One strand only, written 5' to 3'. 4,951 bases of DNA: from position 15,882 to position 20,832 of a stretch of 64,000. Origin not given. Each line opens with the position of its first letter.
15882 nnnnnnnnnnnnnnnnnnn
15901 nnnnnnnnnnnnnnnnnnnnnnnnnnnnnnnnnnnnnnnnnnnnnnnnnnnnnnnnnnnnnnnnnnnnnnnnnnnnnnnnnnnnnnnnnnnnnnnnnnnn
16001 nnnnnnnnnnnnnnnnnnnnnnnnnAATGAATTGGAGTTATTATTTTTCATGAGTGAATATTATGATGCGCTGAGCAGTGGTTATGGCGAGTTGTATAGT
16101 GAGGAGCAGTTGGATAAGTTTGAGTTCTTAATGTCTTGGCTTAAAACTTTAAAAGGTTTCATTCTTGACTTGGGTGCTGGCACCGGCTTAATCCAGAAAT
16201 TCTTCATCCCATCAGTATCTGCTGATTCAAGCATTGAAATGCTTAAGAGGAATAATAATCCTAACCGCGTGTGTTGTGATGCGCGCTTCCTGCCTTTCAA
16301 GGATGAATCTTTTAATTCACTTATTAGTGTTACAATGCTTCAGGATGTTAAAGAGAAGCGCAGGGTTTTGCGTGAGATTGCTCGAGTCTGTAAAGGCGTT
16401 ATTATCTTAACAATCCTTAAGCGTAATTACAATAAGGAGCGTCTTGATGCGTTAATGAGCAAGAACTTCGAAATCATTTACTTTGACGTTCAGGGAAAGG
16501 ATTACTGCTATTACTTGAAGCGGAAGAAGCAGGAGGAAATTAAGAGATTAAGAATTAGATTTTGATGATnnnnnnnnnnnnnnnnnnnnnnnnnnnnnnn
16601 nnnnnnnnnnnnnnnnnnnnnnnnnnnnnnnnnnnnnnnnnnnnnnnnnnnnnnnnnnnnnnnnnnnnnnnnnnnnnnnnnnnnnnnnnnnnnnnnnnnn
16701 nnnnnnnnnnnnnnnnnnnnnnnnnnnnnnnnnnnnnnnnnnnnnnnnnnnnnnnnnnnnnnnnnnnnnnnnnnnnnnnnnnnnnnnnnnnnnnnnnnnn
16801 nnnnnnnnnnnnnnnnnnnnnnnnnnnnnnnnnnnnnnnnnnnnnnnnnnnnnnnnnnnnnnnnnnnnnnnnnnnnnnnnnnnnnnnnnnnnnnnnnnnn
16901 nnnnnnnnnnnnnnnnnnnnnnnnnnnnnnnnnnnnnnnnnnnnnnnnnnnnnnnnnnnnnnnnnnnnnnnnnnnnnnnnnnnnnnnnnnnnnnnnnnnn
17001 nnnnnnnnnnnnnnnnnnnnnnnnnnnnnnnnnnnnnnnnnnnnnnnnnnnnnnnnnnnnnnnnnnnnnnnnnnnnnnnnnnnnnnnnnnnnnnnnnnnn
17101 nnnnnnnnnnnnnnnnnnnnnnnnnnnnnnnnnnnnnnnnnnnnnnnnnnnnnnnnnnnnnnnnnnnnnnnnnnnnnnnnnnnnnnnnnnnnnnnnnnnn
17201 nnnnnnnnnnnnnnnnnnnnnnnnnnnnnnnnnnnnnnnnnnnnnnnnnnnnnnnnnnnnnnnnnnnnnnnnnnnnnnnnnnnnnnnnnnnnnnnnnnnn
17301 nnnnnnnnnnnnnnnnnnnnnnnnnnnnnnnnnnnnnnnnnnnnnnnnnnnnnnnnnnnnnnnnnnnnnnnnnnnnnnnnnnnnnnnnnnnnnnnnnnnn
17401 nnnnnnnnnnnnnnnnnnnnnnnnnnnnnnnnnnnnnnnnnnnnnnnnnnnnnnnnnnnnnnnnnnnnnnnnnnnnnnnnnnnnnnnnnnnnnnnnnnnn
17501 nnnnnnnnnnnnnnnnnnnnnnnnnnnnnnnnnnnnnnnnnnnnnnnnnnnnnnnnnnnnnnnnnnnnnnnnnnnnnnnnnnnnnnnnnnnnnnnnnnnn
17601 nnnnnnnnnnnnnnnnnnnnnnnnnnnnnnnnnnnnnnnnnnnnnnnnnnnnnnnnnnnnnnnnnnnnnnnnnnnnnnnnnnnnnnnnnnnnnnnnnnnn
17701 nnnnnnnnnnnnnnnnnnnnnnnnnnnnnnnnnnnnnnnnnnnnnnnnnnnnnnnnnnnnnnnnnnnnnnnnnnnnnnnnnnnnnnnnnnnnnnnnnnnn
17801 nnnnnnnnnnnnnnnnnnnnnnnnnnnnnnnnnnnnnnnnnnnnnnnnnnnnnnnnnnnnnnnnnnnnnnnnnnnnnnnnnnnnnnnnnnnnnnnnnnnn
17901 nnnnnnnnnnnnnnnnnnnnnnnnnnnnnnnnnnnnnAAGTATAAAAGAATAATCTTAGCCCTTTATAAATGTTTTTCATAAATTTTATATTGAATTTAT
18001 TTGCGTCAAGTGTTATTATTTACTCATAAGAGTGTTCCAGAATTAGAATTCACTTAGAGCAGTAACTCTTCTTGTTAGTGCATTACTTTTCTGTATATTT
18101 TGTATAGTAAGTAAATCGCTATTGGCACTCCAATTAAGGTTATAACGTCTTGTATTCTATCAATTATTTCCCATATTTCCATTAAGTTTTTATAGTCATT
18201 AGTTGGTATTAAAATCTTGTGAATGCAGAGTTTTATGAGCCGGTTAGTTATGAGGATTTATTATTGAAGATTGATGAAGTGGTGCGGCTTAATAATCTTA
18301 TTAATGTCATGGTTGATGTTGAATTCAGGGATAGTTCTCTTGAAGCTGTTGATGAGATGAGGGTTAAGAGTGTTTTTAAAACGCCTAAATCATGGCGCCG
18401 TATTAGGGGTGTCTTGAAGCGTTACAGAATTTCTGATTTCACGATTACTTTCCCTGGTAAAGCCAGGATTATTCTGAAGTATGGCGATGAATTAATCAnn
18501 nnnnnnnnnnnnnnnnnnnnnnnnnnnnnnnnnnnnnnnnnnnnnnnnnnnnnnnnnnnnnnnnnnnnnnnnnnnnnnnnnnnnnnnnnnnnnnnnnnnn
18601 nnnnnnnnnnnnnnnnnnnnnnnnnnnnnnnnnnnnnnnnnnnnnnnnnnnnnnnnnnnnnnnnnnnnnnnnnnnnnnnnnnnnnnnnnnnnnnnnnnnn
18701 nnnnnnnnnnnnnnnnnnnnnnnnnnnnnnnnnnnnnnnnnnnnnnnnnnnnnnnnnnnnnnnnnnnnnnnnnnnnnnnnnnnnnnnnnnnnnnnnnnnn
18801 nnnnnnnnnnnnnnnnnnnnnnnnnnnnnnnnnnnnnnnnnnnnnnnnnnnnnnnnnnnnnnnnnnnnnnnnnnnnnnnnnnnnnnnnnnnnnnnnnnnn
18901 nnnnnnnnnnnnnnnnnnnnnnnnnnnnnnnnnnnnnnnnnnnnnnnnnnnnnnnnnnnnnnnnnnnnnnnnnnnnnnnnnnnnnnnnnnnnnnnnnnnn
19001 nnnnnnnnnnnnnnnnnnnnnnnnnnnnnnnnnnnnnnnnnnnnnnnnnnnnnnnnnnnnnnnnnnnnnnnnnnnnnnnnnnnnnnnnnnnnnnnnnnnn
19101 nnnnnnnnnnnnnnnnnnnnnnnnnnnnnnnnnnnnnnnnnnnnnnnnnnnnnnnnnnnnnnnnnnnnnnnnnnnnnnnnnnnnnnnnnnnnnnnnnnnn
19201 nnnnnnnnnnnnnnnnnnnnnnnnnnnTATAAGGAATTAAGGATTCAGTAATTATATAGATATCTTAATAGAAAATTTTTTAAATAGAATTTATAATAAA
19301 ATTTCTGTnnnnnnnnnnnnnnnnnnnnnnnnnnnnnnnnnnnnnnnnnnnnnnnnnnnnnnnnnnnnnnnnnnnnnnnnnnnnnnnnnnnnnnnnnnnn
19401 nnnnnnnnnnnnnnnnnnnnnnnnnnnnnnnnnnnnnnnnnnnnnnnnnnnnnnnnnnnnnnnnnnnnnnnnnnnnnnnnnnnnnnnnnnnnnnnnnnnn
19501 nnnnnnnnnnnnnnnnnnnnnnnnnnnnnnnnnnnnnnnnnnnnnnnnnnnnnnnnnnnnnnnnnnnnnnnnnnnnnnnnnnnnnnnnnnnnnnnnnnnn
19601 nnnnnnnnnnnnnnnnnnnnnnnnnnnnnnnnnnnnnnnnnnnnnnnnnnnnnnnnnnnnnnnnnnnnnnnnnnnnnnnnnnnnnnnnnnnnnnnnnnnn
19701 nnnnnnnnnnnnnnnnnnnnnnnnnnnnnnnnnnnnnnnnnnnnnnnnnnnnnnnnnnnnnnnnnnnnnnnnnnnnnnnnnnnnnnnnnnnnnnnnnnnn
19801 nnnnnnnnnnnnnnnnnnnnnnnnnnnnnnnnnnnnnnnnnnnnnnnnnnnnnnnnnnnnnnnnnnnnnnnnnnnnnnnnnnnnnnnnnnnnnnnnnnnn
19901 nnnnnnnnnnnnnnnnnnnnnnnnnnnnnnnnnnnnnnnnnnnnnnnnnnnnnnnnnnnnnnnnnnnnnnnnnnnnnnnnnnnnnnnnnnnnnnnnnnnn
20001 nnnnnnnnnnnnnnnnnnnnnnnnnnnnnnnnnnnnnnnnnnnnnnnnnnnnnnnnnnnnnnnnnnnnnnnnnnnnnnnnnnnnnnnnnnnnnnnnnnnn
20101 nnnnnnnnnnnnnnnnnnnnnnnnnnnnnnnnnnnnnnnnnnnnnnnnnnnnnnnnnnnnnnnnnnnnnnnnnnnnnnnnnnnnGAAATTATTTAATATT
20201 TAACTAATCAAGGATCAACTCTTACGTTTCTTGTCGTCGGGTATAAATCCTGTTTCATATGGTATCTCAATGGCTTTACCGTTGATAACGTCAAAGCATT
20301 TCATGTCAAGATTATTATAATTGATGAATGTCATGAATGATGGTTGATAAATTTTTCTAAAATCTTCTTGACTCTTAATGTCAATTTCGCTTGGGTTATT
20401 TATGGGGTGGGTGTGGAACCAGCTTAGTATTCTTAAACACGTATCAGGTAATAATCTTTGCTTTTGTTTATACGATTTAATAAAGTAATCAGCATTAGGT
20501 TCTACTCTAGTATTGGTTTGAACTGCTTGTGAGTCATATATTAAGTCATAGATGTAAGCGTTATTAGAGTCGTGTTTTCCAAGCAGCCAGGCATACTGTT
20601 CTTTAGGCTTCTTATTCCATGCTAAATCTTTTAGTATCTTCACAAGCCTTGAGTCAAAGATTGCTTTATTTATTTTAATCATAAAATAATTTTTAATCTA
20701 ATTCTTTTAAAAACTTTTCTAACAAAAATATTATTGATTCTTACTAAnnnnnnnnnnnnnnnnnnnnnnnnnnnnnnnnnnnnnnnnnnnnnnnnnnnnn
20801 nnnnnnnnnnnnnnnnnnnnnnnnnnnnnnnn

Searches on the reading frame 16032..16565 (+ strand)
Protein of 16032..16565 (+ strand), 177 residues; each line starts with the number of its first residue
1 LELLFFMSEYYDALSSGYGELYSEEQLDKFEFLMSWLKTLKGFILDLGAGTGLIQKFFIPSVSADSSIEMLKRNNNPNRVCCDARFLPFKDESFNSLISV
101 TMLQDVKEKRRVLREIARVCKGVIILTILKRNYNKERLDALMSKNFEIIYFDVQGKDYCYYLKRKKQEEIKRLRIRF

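Call 72: search_protein_families(library=pfam, proteins=[window:16032-16565:+], max_evalue=0.001)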
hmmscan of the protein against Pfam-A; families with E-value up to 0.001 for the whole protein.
window:16032-16565:+ (177 aa): 3 families
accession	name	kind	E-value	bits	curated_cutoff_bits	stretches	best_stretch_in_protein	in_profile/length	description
PF08241.18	Methyltransf_11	-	2.4e-11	44.6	21.2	1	45-121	1-88/95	Methyltransferase domain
PF13649.12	Methyltransf_25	-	1.2e-07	32.7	27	1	44-121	1-94/97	Methyltransferase domain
PF13847.12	Methyltransf_31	-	7.8e-06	26.1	27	1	45-161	8-140/145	Methyltransferase domain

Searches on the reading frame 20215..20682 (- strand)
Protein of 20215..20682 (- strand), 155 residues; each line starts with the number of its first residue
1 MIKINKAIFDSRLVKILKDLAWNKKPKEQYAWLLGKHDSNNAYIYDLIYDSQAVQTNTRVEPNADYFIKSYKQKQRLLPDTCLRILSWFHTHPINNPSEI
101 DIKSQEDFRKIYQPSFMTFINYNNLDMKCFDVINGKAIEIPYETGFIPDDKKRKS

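Call 72: search_protein_families(library=pfam, proteins=[window:20215-20682:-], max_evalue=0.001)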
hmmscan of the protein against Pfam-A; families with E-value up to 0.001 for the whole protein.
window:20215-20682:- (155 aa): 2 families
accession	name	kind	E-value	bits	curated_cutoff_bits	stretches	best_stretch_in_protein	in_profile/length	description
PF14464.11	Prok-JAB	-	6.1e-05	23.3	25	1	14-105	5-90/114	Prokaryotic homologs of the JAB domain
PF01398.27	JAB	-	0.00075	19.7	22.5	1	30-113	31-116/117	JAB1/Mov34/MPN/PAD-1 ubiquitin protease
